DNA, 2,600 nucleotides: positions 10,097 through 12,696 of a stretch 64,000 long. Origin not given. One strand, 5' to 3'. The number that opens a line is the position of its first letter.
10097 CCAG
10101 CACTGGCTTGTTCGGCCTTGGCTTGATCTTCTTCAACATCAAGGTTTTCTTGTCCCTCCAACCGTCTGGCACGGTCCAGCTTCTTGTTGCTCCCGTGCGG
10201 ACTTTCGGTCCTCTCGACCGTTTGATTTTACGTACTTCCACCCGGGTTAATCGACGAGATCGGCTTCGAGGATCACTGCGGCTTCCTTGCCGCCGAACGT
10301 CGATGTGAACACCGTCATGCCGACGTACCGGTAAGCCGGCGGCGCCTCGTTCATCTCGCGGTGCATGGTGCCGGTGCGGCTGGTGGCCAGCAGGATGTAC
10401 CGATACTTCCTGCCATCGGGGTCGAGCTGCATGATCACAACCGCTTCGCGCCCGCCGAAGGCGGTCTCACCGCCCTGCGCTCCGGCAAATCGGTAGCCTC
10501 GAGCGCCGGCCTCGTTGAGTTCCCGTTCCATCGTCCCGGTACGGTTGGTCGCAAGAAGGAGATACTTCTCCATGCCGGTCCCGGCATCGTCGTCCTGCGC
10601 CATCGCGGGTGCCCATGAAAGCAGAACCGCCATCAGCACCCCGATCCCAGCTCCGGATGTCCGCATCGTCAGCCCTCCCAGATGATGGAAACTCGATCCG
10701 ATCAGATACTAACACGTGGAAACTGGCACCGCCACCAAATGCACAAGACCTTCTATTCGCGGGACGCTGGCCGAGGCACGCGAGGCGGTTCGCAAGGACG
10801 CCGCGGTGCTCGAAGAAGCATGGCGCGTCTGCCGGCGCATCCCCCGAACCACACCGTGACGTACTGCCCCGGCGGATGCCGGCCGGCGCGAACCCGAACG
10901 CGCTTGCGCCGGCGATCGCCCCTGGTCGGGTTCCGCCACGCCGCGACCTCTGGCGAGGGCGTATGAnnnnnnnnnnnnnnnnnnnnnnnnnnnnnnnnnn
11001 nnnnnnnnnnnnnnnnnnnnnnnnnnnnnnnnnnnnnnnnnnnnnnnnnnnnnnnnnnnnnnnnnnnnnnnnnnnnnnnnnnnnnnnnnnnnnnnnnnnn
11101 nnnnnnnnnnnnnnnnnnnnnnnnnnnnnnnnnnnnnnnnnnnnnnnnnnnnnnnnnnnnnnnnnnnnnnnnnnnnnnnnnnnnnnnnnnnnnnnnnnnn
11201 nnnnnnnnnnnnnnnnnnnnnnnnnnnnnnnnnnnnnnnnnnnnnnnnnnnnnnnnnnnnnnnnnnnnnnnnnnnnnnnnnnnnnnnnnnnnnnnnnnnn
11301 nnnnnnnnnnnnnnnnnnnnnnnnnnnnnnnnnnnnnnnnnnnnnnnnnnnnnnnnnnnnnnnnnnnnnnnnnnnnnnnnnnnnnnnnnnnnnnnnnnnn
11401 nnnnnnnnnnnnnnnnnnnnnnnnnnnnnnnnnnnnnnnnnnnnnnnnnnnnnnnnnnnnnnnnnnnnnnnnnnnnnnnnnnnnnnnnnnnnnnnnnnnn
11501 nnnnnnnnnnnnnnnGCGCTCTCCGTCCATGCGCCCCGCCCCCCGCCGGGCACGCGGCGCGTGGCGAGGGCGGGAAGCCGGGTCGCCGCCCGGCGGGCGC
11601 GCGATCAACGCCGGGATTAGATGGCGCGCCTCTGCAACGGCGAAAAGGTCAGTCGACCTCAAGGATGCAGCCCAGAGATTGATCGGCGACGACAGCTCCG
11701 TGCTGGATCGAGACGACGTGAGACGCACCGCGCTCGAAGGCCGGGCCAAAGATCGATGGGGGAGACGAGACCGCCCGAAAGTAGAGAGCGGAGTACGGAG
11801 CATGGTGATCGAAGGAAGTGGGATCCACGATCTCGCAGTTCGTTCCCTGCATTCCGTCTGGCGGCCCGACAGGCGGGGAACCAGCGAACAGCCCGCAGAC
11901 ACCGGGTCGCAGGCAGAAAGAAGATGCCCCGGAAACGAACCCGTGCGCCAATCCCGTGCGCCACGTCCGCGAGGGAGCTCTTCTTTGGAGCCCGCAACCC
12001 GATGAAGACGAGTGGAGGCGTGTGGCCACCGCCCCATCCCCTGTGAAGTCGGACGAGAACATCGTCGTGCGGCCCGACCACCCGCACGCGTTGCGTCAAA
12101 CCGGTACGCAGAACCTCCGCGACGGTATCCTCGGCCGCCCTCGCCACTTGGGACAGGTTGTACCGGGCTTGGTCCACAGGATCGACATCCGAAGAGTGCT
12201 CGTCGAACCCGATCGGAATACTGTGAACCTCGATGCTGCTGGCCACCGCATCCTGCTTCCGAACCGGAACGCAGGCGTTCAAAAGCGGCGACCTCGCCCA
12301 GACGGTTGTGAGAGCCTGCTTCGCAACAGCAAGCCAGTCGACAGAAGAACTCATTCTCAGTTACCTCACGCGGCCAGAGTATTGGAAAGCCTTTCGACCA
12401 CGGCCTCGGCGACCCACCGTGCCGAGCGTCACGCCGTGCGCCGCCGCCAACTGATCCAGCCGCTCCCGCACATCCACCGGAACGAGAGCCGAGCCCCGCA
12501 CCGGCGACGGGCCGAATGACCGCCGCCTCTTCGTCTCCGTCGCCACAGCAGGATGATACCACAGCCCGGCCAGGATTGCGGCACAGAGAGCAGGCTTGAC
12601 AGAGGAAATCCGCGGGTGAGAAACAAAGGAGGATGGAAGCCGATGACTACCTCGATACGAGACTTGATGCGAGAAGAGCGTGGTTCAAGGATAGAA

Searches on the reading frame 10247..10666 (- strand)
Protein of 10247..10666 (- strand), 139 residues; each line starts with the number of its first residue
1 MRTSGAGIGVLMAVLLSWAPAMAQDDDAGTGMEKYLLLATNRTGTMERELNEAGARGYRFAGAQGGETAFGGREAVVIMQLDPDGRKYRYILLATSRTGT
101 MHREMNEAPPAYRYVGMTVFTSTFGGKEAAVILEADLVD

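Call 5: search_protein_families(library=pfam, proteins=[window:10247-10666:-], max_evalue=1)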
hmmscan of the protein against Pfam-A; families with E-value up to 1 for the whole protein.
window:10247-10666:- (139 aa): 0 families

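Call 7: search_protein_families(library=ncbifam, proteins=[window:10247-10666:-], max_evalue=1)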
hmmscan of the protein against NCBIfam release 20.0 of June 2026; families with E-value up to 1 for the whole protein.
window:10247-10666:- (139 aa): 1 family
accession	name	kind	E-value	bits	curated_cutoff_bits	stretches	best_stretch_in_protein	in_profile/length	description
NF058545.1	IVPilMotSglSMyx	equivalog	0.057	13.5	170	1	38-66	4-32/125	type IV pili motility protein SglS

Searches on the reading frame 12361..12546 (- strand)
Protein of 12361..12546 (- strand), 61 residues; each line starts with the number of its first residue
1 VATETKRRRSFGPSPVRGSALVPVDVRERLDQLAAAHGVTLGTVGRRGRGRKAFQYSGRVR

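Call 51: search_protein_families(library=pfam, proteins=[window:12361-12546:-], max_evalue=0.01)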
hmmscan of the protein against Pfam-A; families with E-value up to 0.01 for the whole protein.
window:12361-12546:- (61 aa): 1 family
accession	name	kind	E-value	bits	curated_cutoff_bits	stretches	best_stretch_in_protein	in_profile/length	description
PF07878.17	RHH_5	-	0.0016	18.6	26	1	21-41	7-27/43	CopG-like RHH_1 or ribbon-helix-helix domain, RHH_5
